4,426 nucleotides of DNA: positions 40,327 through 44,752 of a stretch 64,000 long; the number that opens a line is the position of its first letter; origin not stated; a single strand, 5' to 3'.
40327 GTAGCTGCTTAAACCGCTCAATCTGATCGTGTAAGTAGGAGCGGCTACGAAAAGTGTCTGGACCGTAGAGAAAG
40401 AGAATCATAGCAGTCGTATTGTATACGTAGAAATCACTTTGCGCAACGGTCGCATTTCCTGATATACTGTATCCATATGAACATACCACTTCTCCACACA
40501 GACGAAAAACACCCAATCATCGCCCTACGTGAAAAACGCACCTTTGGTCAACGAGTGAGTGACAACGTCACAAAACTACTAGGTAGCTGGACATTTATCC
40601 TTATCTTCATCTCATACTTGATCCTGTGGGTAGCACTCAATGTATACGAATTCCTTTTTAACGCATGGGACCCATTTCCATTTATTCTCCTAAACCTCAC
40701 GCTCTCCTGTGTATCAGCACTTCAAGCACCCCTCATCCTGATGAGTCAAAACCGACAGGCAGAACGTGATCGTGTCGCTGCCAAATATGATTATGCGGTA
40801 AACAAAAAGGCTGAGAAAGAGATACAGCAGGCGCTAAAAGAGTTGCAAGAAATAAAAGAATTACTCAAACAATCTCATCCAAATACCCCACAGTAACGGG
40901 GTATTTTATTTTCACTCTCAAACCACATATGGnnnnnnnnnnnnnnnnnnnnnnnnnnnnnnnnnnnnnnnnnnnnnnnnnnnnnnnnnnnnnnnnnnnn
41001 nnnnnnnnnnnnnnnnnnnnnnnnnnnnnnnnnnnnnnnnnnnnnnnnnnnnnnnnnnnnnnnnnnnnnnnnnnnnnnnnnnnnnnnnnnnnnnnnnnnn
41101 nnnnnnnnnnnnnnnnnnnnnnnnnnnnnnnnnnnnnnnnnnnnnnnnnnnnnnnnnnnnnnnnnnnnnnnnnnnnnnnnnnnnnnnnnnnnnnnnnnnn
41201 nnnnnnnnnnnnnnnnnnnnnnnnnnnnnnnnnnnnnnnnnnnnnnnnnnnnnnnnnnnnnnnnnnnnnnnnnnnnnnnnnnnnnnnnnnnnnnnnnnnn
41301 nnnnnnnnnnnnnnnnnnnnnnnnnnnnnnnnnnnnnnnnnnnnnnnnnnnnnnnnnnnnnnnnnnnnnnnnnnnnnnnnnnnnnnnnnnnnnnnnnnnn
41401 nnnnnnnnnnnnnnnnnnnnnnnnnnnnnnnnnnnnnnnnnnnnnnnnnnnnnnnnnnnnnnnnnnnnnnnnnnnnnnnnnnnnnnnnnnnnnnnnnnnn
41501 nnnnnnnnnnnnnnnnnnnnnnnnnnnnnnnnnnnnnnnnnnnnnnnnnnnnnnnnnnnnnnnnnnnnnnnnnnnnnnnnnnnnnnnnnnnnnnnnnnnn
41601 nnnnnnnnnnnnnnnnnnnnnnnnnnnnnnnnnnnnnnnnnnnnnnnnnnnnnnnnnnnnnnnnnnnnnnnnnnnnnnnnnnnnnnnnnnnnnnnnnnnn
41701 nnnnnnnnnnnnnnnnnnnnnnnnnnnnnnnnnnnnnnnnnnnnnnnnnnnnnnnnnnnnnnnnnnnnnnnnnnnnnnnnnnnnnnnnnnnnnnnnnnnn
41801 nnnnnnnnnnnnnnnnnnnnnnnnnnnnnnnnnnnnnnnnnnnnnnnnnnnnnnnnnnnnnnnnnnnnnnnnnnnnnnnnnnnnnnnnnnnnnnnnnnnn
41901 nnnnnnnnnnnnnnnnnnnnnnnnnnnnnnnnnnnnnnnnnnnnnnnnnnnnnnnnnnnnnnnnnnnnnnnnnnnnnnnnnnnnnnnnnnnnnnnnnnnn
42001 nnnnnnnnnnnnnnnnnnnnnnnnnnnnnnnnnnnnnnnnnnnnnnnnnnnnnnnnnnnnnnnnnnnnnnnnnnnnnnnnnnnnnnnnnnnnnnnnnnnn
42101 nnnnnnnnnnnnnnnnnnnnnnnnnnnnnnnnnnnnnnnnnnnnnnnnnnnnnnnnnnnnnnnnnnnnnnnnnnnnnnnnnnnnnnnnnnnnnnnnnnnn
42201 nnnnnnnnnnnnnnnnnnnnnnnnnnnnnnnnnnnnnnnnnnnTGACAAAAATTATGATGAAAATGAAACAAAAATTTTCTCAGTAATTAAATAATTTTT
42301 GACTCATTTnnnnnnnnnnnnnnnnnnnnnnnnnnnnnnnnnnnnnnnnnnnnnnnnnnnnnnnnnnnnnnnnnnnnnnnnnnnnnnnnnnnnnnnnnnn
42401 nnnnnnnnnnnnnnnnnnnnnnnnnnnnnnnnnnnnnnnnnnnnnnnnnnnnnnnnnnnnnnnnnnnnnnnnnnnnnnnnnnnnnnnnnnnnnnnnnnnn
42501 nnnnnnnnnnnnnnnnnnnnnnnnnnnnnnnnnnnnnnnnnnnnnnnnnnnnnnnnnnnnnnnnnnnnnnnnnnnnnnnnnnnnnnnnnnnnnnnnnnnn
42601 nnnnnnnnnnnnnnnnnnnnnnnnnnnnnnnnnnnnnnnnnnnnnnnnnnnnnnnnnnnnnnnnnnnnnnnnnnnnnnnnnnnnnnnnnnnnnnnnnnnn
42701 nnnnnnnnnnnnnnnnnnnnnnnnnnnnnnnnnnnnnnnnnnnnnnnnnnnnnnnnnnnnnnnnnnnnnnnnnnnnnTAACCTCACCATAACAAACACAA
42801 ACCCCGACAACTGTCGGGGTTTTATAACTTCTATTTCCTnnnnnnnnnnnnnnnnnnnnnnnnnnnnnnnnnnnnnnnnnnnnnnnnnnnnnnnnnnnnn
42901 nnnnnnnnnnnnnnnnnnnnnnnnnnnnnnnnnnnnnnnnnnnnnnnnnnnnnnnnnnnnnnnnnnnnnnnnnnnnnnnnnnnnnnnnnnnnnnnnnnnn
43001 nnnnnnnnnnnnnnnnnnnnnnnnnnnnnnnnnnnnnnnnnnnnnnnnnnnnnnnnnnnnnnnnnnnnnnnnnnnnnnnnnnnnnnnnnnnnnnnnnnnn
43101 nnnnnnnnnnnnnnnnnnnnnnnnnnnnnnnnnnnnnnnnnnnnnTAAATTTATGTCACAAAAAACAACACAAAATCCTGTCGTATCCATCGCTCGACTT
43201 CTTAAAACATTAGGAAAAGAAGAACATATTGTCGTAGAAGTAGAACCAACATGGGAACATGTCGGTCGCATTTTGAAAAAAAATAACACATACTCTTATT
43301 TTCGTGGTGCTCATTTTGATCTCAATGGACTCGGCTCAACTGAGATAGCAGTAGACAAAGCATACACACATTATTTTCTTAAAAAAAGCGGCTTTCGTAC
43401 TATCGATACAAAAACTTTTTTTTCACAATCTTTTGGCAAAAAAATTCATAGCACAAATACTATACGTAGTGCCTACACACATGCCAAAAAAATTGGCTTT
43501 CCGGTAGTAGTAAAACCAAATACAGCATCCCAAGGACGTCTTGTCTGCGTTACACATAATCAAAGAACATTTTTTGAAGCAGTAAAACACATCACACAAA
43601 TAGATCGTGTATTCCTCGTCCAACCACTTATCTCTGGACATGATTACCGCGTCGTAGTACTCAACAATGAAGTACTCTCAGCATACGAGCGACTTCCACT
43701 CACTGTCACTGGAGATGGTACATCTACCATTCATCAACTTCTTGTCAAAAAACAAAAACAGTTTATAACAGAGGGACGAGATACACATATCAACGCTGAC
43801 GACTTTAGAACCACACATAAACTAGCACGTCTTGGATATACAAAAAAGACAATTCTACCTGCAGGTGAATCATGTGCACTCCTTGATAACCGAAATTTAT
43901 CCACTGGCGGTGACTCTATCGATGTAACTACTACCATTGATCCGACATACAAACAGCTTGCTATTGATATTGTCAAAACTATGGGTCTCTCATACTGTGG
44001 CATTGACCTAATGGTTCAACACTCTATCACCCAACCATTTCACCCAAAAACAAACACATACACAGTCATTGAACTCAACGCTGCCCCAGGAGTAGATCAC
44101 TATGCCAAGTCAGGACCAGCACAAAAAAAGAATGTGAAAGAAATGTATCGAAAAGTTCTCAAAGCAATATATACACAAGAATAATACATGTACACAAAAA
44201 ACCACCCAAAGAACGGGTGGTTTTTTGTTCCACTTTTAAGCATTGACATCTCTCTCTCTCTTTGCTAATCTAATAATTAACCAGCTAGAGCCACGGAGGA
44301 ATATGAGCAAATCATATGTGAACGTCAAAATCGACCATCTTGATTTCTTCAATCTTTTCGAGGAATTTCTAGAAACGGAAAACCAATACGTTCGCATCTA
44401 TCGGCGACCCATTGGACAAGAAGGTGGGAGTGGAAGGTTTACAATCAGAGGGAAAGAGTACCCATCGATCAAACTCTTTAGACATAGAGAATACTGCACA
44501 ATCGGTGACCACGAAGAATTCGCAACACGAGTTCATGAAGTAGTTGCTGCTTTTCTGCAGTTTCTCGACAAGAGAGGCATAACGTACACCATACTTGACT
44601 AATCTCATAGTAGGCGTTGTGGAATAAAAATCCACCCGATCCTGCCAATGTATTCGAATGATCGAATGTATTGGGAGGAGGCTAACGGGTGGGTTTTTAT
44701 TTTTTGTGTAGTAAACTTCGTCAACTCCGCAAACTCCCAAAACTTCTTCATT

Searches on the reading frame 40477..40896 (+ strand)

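Call 85: search_protein_families(library=pfam, max_evalue=0.001, proteins=[window:40477-40896:+])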
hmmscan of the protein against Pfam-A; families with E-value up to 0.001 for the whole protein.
window:40477-40896:+ (139 aa): 1 family
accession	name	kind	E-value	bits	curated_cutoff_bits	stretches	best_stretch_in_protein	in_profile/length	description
PF06210.16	DUF1003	-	1.2e-35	122.3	27.4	1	36-132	2-98/103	Protein of unknown function (DUF1003)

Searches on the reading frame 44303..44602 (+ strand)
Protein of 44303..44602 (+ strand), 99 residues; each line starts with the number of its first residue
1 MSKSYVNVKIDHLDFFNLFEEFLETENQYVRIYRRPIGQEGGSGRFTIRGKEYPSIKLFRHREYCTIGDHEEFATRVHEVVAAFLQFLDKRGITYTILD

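Call 33: search_protein_families(library=pfam, max_evalue=1, proteins=[window:44303-44599:+])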
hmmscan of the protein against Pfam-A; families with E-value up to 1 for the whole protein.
seq(99 aa): 1 family
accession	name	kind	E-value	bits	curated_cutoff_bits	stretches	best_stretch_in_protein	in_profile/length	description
PF22161.1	Mre11_C_bact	-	0.051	14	27.4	1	10-24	8-22/47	Mre11 C-terminal domain, bacteria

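Call 34: find_encoding_contigs(protein=window:44303-44602:+, flank=3000, max_places=6)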
Protein window:44303-44602:+ (99 aa): 17 contigs read that carry it; 2 places shown.
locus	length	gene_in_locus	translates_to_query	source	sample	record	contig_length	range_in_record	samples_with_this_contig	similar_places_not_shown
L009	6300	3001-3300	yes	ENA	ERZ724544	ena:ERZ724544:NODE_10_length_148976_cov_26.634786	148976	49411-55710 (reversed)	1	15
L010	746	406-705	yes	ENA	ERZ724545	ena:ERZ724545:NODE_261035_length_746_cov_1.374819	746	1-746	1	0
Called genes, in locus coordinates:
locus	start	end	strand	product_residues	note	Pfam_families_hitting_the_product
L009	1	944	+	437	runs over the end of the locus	PF13738:Pyr_redox_3 (faint), PF07992:Pyr_redox_2, PF13454:NAD_binding_9 (faint), PF00070:Pyr_redox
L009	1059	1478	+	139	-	PF07291:MauE (faint), PF07681:DoxX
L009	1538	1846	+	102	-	-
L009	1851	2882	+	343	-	PF02655:ATP-grasp_3 (faint), PF07478:Dala_Dala_lig_C (faint), PF08443:RimK (weak)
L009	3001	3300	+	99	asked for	-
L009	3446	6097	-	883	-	PF02739:5_3_exonuc_N, PF01367:5_3_exonuc, PF01612:DNA_pol_A_exo1 (weak), PF22619:DNA_polI_exo1, PF00476:DNA_pol_A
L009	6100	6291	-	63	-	-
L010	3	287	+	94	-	?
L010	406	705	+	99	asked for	-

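Call 45: find_homologous_proteins(query=window:44303-44599:+, max_evalue=0.01)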
Query seq(99 aa) (99 aa): 1 proteins with E <= 0.01 among 1 candidates.
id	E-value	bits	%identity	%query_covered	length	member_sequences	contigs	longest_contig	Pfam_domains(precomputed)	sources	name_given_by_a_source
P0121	1.5e-60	220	100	100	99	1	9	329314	-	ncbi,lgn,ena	-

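Call 81: search_protein_families(library=phrogs, max_evalue=0.1, proteins=[window:44303-44599:+])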
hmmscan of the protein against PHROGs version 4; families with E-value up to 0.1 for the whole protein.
seq(99 aa): 0 families

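Call 82: search_protein_families(library=padloc, max_evalue=0.1, proteins=[window:44303-44599:+])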
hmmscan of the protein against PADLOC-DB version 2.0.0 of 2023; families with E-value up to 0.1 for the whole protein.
seq(99 aa): 1 family
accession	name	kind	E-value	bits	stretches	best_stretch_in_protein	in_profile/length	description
PDLC00956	Cas6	-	0.014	14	1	14-68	134-189/200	CRISPR-associated endoribonuclease Cas6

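Call 88: predict_structure(protein=window:44303-44599:+)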
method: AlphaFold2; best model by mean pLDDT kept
length: 99 residues; sequences in the alignment: 1
mean_pLDDT: 65.1   pTM: 0.62
mean pLDDT of the five models: 65.1, 58.2, 57.1, 56.4, 54.0
residues with pLDDT >= 90: 0; 70-90: 37; 50-70: 49; < 50: 13
segments of 3 or more residues with pLDDT < 50: 38-44
pLDDT, mean of each block of 10 residues (from residue 1): 62 72 67 48 50 60 67 60 85 81
secondary structure, 60 per line:
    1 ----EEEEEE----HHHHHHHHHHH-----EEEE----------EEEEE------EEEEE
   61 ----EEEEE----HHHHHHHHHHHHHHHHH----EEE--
elements in order: E5-10 H15-25 E31-34 E45-49 E56-60 E65-69 H74-90 E95-97

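Call 91: fold_search(model_id=the predicted structure, library=pdb)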
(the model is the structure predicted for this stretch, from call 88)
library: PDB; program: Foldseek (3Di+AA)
matches with E <= 10: 936; with E <= 0.001: 0
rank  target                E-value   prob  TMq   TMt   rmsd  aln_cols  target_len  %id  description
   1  7r5v_N                6.0e-03  1.00  0.55  0.23   5.1       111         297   13  Structure of the human CCAN CENP-A alpha-satellite complex (released 2022-04-27)
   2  7bxt_M                8.0e-03  1.00  0.51  0.31   4.7       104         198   10  The cryo-EM structure of CENP-A nucleosome in complex with CENP-C peptide and CENP-N N-terminal domain (released 2021-02-10)
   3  4it3                  1.1e-02  0.99  0.48  0.27   5.0       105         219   15  Crystal Structure of Iml3 from S. cerevisiae (released 2013-10-16)
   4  3c6k_D                1.8e-02  1.00  0.55  0.21   4.6       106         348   11  Crystal structure of human spermine synthase in complex with spermidine and 5-methylthioadenosine (released 2008-02-19)
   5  2iii                  2.1e-02  0.95  0.42  0.37   7.1       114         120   11  Crystal structure of the adenosylmethionine decarboxylase (aq_254) from aquifex aeolicus vf5 (released 2007-10-09)
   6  6bm7_F                2.2e-02  1.00  0.54  0.22   4.1        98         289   10  Crystal structure of Trypanosoma brucei AdoMetDC/prozyme heterodimer in complex with pyrimidineamine inhibitor UTSAM56 (released 2018-01-03)
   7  5tvm_E                2.2e-02  0.99  0.50  0.21   4.8       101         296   11  Crystal structure of Trypanosoma brucei AdoMetDC/prozyme heterodimer (released 2017-01-11)
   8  5tvm_F                2.3e-02  0.99  0.50  0.21   4.8       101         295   11  Crystal structure of Trypanosoma brucei AdoMetDC/prozyme heterodimer (released 2017-01-11)
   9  8t5u_A                3.1e-02  0.87  0.38  0.14  12.1       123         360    9  ATP-1 state of Bcs1 (C7 symmetrized) (released 2024-06-05)
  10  7pkn_N                3.3e-02  0.99  0.55  0.22   5.1       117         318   12  Structure of the human CCAN deltaCT complex (released 2022-04-27)
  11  3c6k_A                3.5e-02  0.99  0.53  0.20   4.6       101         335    8  Crystal structure of human spermine synthase in complex with spermidine and 5-methylthioadenosine (released 2008-02-19)
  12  5tvf_E                3.7e-02  0.97  0.50  0.21   4.8       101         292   11  Crystal structure of Trypanosoma brucei AdoMetDC/prozyme heterodimer in complex with inhibitor CGP 40215 (released 2017-01-11)
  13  6wxp_C                4.4e-02  0.97  0.42  0.30   4.5        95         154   10  De novo TIM barrel-ferredoxin fold fusion homodimer with 4-glutamate centre TFD-EE (released 2020-11-25)
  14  9ngo_H                5.0e-02  0.97  0.52  0.33   4.1        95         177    8  CRYO-EM STRUCTURE OF HUMAN U7 SNRNP WITH METHYLATED noncleavable H2A* SUBSTRATE PRE-MRNA (FOCUS MAP) (released 2026-01-21)
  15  9nh6_H                5.0e-02  0.97  0.52  0.11   4.1        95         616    8  CRYO-EM STRUCTURE OF HUMAN U7 SNRNP WITH METHYLATED noncleavable H2A* SUBSTRATE PRE-MRNA (COMPOSITE MAP) (released 2026-01-21)
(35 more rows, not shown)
